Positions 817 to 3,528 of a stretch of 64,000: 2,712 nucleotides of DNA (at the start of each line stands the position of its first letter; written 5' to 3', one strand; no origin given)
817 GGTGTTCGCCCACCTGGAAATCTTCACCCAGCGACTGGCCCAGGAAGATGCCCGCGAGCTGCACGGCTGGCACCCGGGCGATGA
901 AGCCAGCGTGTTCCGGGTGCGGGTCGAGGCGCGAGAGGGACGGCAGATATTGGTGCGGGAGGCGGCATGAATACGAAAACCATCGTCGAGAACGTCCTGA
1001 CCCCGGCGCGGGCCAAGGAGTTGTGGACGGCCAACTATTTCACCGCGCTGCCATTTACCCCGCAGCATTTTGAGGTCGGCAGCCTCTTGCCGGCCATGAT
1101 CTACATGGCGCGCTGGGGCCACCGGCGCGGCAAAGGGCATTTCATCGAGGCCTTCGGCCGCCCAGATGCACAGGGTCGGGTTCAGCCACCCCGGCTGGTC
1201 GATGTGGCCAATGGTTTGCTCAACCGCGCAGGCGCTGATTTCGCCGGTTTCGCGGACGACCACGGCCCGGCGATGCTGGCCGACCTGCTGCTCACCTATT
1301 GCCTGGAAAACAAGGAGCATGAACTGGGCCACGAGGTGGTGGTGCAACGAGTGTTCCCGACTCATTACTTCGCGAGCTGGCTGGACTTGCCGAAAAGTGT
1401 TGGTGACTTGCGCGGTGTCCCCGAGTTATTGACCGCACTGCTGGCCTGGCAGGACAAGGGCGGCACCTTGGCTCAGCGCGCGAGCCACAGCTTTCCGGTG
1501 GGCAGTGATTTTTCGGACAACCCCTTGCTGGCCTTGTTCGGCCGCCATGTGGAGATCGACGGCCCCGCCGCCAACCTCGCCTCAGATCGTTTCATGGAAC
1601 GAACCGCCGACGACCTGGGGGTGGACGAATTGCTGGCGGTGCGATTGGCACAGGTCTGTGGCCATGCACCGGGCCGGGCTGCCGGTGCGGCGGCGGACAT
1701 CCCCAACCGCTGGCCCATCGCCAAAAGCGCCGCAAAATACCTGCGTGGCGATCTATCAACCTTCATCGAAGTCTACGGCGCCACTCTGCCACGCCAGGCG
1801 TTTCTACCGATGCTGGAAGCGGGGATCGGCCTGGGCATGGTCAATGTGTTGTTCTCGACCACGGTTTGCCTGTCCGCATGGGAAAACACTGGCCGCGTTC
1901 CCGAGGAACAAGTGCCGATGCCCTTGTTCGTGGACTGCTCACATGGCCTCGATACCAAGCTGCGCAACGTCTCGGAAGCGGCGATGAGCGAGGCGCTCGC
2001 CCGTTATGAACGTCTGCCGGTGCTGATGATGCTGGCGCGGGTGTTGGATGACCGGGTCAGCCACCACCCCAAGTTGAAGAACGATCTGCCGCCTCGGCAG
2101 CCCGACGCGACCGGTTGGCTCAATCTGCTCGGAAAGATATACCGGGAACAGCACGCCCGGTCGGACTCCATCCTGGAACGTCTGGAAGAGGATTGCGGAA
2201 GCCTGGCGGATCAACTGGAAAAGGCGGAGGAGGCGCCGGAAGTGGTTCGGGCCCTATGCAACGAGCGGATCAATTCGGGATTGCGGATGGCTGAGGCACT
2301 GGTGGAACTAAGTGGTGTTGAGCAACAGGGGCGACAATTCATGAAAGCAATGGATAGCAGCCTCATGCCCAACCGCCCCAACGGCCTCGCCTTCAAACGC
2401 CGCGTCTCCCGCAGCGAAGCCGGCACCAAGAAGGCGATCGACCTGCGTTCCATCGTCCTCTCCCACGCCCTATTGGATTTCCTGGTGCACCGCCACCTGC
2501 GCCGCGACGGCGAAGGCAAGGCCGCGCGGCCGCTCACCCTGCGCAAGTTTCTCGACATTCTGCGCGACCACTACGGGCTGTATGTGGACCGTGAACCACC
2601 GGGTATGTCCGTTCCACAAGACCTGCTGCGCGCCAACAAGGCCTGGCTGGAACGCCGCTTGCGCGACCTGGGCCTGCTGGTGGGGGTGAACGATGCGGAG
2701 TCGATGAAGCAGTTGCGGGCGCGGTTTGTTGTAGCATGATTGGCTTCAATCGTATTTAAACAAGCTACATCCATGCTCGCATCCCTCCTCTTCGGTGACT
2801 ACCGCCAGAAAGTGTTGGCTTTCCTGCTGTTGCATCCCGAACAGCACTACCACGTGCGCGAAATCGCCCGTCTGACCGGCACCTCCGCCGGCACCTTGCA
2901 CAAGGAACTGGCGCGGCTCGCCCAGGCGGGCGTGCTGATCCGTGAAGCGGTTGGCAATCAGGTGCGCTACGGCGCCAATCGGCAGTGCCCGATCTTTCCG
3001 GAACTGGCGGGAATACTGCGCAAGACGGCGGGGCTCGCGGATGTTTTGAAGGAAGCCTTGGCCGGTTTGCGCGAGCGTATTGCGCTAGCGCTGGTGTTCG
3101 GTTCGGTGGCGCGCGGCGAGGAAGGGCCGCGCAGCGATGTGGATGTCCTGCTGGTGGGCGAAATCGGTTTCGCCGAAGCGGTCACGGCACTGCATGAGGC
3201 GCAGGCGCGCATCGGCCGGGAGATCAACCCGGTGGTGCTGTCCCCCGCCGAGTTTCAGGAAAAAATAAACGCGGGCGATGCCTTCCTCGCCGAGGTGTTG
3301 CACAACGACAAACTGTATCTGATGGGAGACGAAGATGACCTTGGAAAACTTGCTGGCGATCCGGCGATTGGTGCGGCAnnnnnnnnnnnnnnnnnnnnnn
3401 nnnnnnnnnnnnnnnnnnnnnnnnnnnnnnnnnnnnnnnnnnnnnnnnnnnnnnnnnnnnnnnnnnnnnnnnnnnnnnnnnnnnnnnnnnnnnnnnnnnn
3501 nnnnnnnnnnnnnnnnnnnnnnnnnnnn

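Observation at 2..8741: Five-gene, tightly coupled putative defence operon ending in a 1659-aa nuclease-motif + HerA/FtsK-ATPase protein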

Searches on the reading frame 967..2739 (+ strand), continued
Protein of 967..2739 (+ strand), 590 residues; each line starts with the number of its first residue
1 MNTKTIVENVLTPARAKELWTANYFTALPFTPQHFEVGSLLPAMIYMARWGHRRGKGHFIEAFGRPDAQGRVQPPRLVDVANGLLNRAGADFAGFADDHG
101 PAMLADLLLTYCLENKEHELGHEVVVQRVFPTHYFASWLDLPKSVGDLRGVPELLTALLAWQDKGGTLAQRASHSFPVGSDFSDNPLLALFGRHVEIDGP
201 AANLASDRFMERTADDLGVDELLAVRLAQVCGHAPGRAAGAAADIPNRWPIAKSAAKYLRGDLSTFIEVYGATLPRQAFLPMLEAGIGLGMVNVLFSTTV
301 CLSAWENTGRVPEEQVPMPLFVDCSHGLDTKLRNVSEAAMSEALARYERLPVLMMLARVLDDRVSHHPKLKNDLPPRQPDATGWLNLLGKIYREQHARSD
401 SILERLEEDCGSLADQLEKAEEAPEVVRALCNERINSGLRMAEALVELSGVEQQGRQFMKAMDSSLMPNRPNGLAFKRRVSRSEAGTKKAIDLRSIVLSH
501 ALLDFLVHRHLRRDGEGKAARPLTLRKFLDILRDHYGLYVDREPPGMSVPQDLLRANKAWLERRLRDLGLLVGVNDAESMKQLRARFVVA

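Call 48: find_homologous_proteins(query=window:967-2736:+, max_evalue=0.001)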
Query window:967-2736:+ (590 aa): 445 proteins with E <= 0.001 among 8000 candidates; the best 120 are listed.
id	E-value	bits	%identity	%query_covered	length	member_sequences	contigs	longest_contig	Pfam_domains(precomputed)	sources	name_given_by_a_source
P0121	0.0e+0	1343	100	100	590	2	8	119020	PF26611.1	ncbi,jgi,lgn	-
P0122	0.0e+0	1195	88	100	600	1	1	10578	PF26611.1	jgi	jgi:hypothetical protein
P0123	0.0e+0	1175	87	100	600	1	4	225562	PF26611.1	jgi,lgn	-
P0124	0.0e+0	1171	86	100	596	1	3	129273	PF26611.1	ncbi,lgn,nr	ncbi:MAG: hypothetical protein Q8M09_18140 [Pseudomonadota bacterium]|nr:hypothetical protein [Pseud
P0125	0.0e+0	1171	87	100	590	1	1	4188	PF26611.1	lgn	-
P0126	0.0e+0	1161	86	100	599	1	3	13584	PF26611.1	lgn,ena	-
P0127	0.0e+0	1155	86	100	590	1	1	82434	PF26611.1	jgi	-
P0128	0.0e+0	1154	86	100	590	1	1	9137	PF26611.1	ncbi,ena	-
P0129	0.0e+0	1151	85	100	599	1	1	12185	PF26611.1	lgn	-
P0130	0.0e+0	1149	85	99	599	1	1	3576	PF26611.1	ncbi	-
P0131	0.0e+0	1133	84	100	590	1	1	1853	PF26611.1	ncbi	-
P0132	0.0e+0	1128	84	100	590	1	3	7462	PF26611.1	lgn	-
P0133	0.0e+0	1075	81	99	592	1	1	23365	PF26611.1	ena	-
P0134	0.0e+0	1065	80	100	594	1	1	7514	PF26611.1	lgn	-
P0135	0.0e+0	1061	80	100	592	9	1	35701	PF26611.1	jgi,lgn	jgi:hypothetical protein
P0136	0.0e+0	1051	79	100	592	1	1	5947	PF26611.1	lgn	-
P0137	0.0e+0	1037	79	99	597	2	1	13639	PF26611.1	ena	-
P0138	0.0e+0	1022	76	100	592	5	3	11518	PF26611.1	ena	-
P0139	0.0e+0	1019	76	100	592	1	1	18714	PF26611.1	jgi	jgi:hypothetical protein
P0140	0.0e+0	1016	77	100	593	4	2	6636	PF26611.1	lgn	-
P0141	0.0e+0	1014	76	100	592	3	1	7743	PF26611.1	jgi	-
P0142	1.3e-296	1003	76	100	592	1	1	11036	PF26611.1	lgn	-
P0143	1.8e-296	1003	76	100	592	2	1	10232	PF26611.1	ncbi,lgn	-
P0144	1.8e-296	1002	86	87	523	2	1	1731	PF26611.1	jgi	jgi:hypothetical protein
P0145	1.3e-287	973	75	100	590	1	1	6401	PF26611.1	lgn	-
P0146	1.4e-287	973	73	100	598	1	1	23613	PF26611.1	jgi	jgi:hypothetical protein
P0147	9.2e-285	964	73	100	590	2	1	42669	PF26611.1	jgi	jgi:hypothetical protein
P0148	1.1e-284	964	73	100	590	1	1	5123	PF26611.1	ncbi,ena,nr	ncbi:MAG TPA: hypothetical protein PLL14_09380 [Accumulibacter sp.]|nr:hypothetical protein [Accumul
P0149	2.5e-284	962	73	100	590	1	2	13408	PF26611.1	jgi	-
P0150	6.7e-284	961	73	100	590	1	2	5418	PF26611.1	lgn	-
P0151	2.6e-283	959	72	100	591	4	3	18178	PF26611.1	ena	-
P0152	2.2e-281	953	74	97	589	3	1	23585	PF26611.1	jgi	jgi:hypothetical protein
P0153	4.8e-280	948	73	100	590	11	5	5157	PF26611.1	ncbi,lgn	-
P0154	4.7e-278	942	72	100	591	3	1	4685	PF26611.1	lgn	-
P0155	6.3e-274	928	72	100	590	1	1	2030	PF26611.1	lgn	-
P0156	1.3e-271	920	70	99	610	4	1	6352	PF26611.1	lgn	-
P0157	2.2e-269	913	70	100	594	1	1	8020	PF26611.1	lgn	-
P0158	1.3e-268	911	69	99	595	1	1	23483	PF26611.1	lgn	-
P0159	6.0e-268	908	70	99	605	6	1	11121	PF26611.1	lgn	-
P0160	1.1e-267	908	70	99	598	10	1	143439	PF26611.1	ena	-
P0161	1.4e-267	907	69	99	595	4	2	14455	PF26611.1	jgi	jgi:hypothetical protein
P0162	3.5e-267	906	69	99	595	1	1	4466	PF26611.1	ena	-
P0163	2.5e-266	903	70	100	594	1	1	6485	PF26611.1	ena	-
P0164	7.1e-266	902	69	99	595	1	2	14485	PF26611.1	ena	-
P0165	4.4e-265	899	69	100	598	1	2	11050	PF26611.1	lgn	-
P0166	4.9e-265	899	68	100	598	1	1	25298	PF26611.1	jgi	jgi:hypothetical protein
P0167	2.2e-264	897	69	100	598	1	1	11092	PF26611.1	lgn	-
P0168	6.2e-264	895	69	100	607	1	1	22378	PF26611.1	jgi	jgi:hypothetical protein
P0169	1.3e-263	894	68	99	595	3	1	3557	PF26611.1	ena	-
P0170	8.8e-263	891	68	100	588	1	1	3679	PF26611.1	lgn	-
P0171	9.4e-263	891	69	99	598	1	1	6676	PF26611.1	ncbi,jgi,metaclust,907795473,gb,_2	metaclust:\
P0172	3.2e-262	889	68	99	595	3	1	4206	PF26611.1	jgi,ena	jgi:hypothetical protein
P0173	1.1e-261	888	68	100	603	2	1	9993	PF26611.1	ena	-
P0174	1.5e-261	887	68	100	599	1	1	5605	PF26611.1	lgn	-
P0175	1.9e-261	887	68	99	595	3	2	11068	PF26611.1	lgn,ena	-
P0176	2.0e-261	887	68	100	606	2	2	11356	PF26611.1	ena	-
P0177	2.3e-261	887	69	99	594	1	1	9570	PF26611.1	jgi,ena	jgi:hypothetical protein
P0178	1.7e-260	884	68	99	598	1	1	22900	PF26611.1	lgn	-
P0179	1.6e-259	881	67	100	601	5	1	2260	PF26611.1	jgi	-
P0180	1.8e-259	880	66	100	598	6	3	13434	PF26611.1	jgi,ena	jgi:hypothetical protein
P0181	3.2e-259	880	68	100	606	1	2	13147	PF26611.1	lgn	-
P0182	3.8e-258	876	68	99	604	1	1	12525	PF26611.1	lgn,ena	-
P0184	2.1e-256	870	68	99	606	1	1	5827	PF26611.1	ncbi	-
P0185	2.6e-256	870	65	100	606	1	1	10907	PF26611.1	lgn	-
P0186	2.9e-256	870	66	100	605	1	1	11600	PF26611.1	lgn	-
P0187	2.9e-256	870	65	100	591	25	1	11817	PF26611.1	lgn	-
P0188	3.1e-255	866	67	100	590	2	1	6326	PF26611.1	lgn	-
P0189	7.5e-255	865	66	99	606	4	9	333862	PF26611.1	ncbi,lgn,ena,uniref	ncbi:hypothetical protein [Plasticicumulans sp.]|uniref:hypothetical protein n=1 Tax=Plasticicumulan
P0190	5.0e-253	859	65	100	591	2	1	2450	PF26611.1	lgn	-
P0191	2.4e-249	847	76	87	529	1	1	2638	PF26611.1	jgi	jgi:hypothetical protein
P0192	5.7e-249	846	66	100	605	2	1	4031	PF26611.1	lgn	-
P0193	1.8e-247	841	66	99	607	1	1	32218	PF26611.1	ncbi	-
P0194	4.8e-242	823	68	92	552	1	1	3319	PF26611.1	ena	-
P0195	1.9e-236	804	67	92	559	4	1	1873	PF26611.1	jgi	jgi:hypothetical protein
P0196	1.4e-233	795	62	100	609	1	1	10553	PF26611.1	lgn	-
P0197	5.0e-233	793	86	70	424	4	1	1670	PF26611.1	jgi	jgi:hypothetical protein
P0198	8.3e-231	786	61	100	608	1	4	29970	PF26611.1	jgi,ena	-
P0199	2.8e-228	777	60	99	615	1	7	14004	PF26611.1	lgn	-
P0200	7.8e-228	776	60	100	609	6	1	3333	PF26611.1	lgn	-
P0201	1.8e-227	775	61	99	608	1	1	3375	PF26611.1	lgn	-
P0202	9.7e-227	772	61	99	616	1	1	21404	PF26611.1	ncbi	-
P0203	1.0e-226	772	61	100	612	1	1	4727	PF26611.1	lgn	-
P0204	1.8e-226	771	60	100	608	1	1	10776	PF26611.1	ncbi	-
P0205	1.9e-226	771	60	100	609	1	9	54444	PF26611.1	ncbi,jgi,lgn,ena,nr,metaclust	ncbi:MAG: hypothetical protein A3F74_14450 [Betaproteobacteria bacterium RIFCSPLOWO2_12_FULL_62_58]|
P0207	5.4e-226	770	60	99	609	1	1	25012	PF26611.1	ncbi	-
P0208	1.5e-225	768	60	100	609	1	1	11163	PF26611.1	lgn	-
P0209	3.9e-225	767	60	100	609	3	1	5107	PF26611.1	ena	-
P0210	8.0e-225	766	59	99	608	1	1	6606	PF26611.1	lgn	-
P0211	1.5e-224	765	59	100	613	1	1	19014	PF26611.1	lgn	-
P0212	3.1e-224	764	61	100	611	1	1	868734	PF26611.1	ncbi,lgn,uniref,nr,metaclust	ncbi:hypothetical protein SAMN05216466_101171 [Paraburkholderia phenazinium]|uniref:Uncharacterized 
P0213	4.2e-224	764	61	100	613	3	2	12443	PF26611.1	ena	-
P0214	8.4e-224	763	59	100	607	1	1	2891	PF26611.1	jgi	jgi:hypothetical protein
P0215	9.1e-224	762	59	100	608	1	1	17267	PF26611.1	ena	-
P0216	3.4e-223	761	61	100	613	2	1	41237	PF26611.1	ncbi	-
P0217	3.8e-223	760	61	100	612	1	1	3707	PF26611.1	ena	-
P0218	4.0e-223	760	60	100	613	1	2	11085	PF26611.1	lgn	-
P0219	5.9e-223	760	61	100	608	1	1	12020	PF26611.1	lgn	-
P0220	3.7e-222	757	60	100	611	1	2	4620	PF26611.1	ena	-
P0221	1.1e-221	756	61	100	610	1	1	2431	PF26611.1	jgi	jgi:hypothetical protein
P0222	1.5e-221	755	60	100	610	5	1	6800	PF26611.1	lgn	-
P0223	2.1e-221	755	59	100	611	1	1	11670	PF26611.1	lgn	-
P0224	4.5e-221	754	60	100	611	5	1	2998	PF26611.1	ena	-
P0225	2.9e-220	751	61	100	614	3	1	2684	PF26611.1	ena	-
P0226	7.1e-220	750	60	100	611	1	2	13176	PF26611.1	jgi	jgi:hypothetical protein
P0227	1.7e-219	748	59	100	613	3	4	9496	PF26611.1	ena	-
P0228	2.8e-219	748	60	100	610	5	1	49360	PF26611.1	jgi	jgi:hypothetical protein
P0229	4.7e-219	747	77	73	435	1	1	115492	PF26611.1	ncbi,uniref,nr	ncbi:MAG: hypothetical protein IPK44_13365 [Candidatus Accumulibacter sp.]|uniref:hypothetical prote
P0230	7.8e-219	746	60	100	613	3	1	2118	PF26611.1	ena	-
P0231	1.4e-218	745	59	100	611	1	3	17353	PF26611.1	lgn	-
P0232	2.4e-218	745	59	100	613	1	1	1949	PF26611.1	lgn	-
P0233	9.6e-218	743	60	100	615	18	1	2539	PF26611.1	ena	-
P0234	1.7e-217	742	59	100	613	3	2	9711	PF26611.1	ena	-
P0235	5.0e-216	737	58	99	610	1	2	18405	PF26611.1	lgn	-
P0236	1.9e-215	735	59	100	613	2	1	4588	PF26611.1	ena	-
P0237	6.6e-215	733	57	99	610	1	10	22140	PF26611.1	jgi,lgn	-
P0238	1.8e-214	732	58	100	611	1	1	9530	PF26611.1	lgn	-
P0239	2.8e-214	731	59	100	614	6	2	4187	PF26611.1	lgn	-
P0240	3.5e-214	731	58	99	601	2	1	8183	PF26611.1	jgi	-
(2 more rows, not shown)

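Call 61: predict_structure(alignment_id=A2)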
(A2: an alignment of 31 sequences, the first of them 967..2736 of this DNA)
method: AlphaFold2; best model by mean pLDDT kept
length: 590 residues; sequences in the alignment: 31
mean_pLDDT: 56.1   pTM: 0.55
mean pLDDT of the five models: 56.1, 53.4, 52.1, 45.5, 44.2
residues with pLDDT >= 90: 63; 70-90: 95; 50-70: 169; < 50: 263
segments of 3 or more residues with pLDDT < 50: 22-59, 109-185, 197-207, 217-248, 324-328, 469-501, 513-518, 537-590
pLDDT, mean of each block of 10 residues (from residue 1): 84 81 45 30 28 35 66 63 63 56 52 36 25 25 28 39 33 30 46 48 44 54 46 32 39 74 67 56 63 76 90 71 50 60 73 87 86 72 88 93 94 94 91 93 87 64 56 40 31 35 55 49 57 54 34 40 38 34 29
secondary structure, 60 per line:
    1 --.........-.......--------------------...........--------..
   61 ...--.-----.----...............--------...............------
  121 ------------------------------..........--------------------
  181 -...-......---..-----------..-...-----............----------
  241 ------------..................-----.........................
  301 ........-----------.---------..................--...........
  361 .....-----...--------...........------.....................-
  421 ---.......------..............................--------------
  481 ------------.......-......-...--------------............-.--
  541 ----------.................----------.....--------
elements in order: H3-11 H13-19 H40-50 H59-63 H77-91 H100-114 H151-160 H186-191 H219-230 H253-270 H276-308 H330-347 H350-365 H382-392 H399-419 H424-430 H437-466 H493-499 H501-506 H525-536 H551-567 H578-582

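Call 77: search_protein_representatives(alignment_id=A2)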
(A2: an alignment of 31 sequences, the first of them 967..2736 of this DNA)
Query: 31 sequences, 608 profile positions. Proteins with E-value up to 0.001 (for the whole library): 418; up to 1e-10: 302; up to 1e-30: 170. The best 150 are listed.
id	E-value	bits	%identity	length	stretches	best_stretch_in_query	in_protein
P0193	6.5e-281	949.6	-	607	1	3-603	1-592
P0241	2.8e-249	845.1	-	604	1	3-595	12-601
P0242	1.1e-235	800.3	-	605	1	3-597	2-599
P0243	3.6e-224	762.2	-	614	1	3-599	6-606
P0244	4.1e-213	725.7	-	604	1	6-595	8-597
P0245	3.3e-211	719.4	-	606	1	3-597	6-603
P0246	9.2e-210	714.6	-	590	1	3-596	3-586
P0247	9.8e-203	691.4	-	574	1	1-594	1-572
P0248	3.0e-199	679.9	-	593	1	11-599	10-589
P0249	2.5e-197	673.6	-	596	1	4-596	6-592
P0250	1.9e-190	650.8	-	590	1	3-595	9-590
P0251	1.3e-186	638.2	-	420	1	197-602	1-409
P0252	3.5e-186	636.8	-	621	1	6-599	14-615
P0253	6.0e-186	636.0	-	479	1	140-598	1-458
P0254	1.0e-185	635.2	-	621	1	5-597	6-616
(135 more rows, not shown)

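Call 86: search_protein_families(library=padloc, proteins=[L001:3353-5041:+], max_evalue=0.01)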
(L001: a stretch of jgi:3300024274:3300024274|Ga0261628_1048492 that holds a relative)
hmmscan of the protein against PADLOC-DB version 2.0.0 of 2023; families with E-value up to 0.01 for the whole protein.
L001:3353-5041:+ (563 aa): 5 families
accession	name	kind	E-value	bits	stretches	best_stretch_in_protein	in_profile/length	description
PDLC02793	SspF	-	4.9e-18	62.9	1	34-287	36-275/600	SspF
PDLC02795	SspF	-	1.7e-15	54.7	1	33-294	38-271/560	SspF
PDLC02796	SspF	-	4.2e-07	27.4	1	218-294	195-266/525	SspF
PDLC02794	SspF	-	0.00057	16.6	1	46-188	50-198/572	SspF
PDLC02673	DndF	-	0.0017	15.2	1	33-70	31-68/548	DndF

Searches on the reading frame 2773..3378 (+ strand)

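Call 8: search_protein_families(library=padloc, proteins=[window:2773-3378:+], max_evalue=0.01)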
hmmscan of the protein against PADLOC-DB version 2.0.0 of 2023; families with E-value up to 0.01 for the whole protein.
window:2773-3378:+ (202 aa): 13 families
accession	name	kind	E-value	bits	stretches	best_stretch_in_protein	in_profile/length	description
PDLC04368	PDC-M05A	-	3.9e-77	256.6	1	2-192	6-197/201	-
PDLC04372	PDC-M05A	-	3e-41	139.4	1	31-191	4-165/167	-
PDLC04369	PDC-M05A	-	2.7e-34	116.6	1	1-189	5-190/201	-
PDLC04370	PDC-M05A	-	1e-25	88.7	1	2-188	8-192/194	-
PDLC04371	PDC-M05A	-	1.2e-21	75.3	1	5-154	27-178/211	-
PDLC04902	PDC-S09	-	5.9e-08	30.9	1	101-152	19-73/97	-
PDLC04903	PDC-S09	-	3.7e-07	28.4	1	93-153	15-78/108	-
PDLC04904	PDC-S09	-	5.3e-07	27.8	1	106-127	28-49/104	-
PDLC01438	Csa3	-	3.8e-05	21.9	1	8-66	147-199/305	"CAS-I,CAS-II,CAS-III,CAS-IV,CAS-V,CAS-VI; associated_signaling"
PDLC04907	PDC-S09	-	5.8e-05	21.2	1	100-128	24-52/114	-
PDLC04906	PDC-S09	-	9.2e-05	20.8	1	103-127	24-48/98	-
PDLC04778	PDC-M70A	-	0.0016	15.8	1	78-128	22-73/355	-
PDLC01044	Csa3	-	0.0097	13.8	0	13-55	140-179/194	Type I-A associated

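Call 9: search_protein_families(library=pfam, proteins=[window:2773-3378:+], max_evalue=0.01)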
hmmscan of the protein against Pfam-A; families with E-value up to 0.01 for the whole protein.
window:2773-3378:+ (202 aa): 7 families
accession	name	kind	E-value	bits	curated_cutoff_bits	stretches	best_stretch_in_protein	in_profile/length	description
PF01909.29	NTP_transf_2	-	2.2e-07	31.6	21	1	94-151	6-61/93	Nucleotidyltransferase domain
PF18765.7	Polbeta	-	5.3e-06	27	26.9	1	101-156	11-69/93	Polymerase beta, Nucleotidyltransferase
PF12802.13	MarR_2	-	5.9e-06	26.8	27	1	14-61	10-56/61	MarR family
PF24033.1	DUF7342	-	0.00078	19.9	31.6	1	28-103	20-93/150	Family of unknown function (DUF7342)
PF09339.16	HTH_IclR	-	0.0054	16.9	22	0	14-55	8-48/52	IclR helix-turn-helix domain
PF25212.1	HVO_A0114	-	0.007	16.6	27.6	0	22-63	33-74/84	HVO_A0114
PF02082.26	Rrf2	-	0.0071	16.9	30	0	9-55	6-53/132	Iron-dependent Transcriptional regulator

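Call 10: search_protein_families(library=ncbifam, proteins=[window:2773-3378:+], max_evalue=0.01)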
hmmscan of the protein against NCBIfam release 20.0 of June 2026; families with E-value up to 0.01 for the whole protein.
window:2773-3378:+ (202 aa): 4 families
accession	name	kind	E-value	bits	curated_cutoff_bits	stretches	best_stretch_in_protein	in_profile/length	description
NF047752.1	MntA_antitoxin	equivalog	8.5e-07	28.8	60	1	102-187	6-85/106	type VII toxin-antitoxin system MntA family adenylyltransferase antitoxin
NF033788.1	HTH_metalloreg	subfamily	6.8e-05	22.6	55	1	11-71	13-71/77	metalloregulator ArsR/SmtB family transcription factor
NF051895.1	anti_phage_HalB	equivalog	0.00025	20.7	190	1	106-129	3-25/211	anti-phage Hailong system nucleotidyltransferase HalB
TIGR02944.1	suf_reg_Xantho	equivalog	0.0087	16.4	110.65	0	8-55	8-55/130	SUF system Fe-S cluster assembly regulator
